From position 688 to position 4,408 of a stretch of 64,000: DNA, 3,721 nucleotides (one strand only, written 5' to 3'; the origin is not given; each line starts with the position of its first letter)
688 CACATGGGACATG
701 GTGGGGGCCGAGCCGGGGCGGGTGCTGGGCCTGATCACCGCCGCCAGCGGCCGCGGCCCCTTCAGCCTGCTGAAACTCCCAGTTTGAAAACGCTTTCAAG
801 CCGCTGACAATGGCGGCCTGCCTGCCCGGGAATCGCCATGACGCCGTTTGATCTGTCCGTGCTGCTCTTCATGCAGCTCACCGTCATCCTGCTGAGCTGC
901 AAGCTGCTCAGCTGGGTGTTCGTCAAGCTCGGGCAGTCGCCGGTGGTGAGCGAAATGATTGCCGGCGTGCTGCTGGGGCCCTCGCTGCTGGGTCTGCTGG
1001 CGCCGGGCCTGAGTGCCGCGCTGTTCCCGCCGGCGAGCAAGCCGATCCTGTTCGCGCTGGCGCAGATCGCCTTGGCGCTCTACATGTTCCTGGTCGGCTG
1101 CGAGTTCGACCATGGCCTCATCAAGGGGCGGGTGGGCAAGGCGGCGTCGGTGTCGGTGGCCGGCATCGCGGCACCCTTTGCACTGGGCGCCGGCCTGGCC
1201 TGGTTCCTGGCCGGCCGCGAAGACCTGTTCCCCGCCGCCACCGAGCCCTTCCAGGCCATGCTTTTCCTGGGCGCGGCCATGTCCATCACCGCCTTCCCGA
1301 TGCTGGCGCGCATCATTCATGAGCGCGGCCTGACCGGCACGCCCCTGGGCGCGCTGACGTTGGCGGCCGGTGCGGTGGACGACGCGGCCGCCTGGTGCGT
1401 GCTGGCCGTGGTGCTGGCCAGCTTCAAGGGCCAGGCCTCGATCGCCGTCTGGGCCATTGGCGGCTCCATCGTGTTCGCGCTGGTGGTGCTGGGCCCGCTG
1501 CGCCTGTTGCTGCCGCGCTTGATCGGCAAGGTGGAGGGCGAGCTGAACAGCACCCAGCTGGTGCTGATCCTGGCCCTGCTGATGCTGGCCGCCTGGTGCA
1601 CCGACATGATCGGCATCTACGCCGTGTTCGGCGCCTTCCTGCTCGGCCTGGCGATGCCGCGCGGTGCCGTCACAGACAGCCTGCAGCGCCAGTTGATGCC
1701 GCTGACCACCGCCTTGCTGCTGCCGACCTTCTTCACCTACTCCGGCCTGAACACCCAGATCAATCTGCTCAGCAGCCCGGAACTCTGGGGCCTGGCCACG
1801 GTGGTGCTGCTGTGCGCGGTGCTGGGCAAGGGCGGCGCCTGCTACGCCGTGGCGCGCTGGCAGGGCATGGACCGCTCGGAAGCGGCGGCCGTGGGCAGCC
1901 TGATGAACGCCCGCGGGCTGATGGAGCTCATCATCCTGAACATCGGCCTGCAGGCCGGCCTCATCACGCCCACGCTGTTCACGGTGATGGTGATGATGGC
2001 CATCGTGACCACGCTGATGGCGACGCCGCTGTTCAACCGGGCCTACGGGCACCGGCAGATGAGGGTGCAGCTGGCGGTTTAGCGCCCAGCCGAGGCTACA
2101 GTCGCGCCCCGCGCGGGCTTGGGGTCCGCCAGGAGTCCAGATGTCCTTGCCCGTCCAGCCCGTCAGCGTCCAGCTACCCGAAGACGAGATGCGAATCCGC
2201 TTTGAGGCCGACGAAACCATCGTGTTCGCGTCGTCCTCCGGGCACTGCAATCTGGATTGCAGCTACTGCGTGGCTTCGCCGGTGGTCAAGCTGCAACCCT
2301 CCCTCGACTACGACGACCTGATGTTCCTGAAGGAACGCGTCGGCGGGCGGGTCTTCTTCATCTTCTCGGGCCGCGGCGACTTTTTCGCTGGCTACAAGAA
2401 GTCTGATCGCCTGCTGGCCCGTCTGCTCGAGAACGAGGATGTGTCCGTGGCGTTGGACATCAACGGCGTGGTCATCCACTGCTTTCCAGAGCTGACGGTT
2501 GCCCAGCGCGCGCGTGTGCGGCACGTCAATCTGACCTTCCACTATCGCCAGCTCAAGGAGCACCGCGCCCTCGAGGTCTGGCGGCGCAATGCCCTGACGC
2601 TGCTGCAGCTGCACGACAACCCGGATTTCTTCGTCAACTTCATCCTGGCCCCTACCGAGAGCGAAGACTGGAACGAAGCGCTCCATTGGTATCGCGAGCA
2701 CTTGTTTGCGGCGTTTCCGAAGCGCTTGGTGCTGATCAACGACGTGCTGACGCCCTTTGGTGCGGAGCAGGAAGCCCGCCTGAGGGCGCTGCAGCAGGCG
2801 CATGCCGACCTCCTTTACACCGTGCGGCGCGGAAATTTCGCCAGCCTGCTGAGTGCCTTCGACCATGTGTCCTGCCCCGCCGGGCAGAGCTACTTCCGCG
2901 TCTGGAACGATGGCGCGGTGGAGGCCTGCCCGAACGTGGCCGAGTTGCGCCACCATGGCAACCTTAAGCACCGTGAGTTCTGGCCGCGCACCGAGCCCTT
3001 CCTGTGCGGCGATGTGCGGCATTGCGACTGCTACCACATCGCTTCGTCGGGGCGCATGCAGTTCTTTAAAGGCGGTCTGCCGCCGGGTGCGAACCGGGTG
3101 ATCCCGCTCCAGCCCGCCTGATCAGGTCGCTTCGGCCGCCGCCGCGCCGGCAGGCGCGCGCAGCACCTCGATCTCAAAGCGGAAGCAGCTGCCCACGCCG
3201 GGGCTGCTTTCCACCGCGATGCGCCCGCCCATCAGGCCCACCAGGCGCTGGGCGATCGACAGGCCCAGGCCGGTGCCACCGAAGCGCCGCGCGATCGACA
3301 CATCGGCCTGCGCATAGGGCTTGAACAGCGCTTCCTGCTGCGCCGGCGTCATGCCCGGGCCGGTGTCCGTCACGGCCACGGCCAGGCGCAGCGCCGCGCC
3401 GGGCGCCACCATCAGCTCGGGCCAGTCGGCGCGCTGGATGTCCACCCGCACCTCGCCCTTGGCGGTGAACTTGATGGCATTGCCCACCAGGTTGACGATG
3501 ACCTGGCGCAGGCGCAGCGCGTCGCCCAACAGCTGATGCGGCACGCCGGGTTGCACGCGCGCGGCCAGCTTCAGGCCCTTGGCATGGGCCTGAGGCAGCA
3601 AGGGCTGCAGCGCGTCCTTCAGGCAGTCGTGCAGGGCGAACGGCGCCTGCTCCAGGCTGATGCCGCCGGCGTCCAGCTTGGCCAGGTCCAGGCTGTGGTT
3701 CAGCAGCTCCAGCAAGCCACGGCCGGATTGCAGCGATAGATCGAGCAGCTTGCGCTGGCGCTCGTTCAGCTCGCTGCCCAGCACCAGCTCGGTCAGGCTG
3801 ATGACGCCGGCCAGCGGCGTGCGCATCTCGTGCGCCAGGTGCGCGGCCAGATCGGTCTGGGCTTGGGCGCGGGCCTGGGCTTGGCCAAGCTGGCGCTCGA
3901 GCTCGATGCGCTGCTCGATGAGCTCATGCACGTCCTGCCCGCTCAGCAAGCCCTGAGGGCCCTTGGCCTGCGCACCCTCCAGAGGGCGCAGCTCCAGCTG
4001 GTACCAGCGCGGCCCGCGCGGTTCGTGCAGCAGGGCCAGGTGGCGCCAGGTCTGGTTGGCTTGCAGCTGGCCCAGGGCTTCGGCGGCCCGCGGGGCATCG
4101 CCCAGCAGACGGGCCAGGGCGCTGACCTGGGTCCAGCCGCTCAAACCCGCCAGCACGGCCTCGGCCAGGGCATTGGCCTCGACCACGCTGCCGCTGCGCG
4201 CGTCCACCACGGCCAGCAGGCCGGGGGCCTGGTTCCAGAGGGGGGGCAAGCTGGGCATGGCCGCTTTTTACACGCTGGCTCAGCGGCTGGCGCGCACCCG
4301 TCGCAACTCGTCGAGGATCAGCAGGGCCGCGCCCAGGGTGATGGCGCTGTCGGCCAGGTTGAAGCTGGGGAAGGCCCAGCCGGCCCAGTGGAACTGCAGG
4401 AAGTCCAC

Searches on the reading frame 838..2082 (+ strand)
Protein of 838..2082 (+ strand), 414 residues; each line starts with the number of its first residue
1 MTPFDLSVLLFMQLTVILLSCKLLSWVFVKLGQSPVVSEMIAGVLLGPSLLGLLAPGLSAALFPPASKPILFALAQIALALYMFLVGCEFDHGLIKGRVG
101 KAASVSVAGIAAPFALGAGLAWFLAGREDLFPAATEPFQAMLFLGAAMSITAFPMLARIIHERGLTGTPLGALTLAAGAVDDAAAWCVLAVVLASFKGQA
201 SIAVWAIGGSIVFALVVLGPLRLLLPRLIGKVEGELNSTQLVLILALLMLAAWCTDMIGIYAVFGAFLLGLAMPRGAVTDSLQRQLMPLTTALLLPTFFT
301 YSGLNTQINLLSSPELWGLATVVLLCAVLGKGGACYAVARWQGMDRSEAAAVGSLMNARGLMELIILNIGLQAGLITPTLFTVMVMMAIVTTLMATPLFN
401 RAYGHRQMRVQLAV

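Call 51: search_protein_families(library=pfam, proteins=[window:838-2082:+], max_evalue=0.00001)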
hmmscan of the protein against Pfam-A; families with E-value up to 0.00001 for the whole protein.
window:838-2082:+ (414 aa): 1 family
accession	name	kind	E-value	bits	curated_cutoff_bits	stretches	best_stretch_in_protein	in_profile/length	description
PF00999.27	Na_H_Exchanger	-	3.5e-54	184.5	26.2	1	18-398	4-372/375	Sodium/hydrogen exchanger, transmembrane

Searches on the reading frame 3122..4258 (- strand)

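Call 70: search_protein_families(library=pfam, proteins=[window:3122-4258:-], max_evalue=0.0001)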
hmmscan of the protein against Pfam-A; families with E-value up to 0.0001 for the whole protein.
window:3122-4258:- (378 aa): 2 families
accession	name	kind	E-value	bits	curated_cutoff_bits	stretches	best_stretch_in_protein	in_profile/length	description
PF02518.31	HATPase_c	-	9.7e-27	94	26.4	1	245-364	1-108/111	Histidine kinase-, DNA gyrase B-, and HSP90-like ATPase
PF00512.31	HisKA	-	5.7e-15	55.6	26.9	1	134-198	2-66/66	His Kinase A (phospho-acceptor) domain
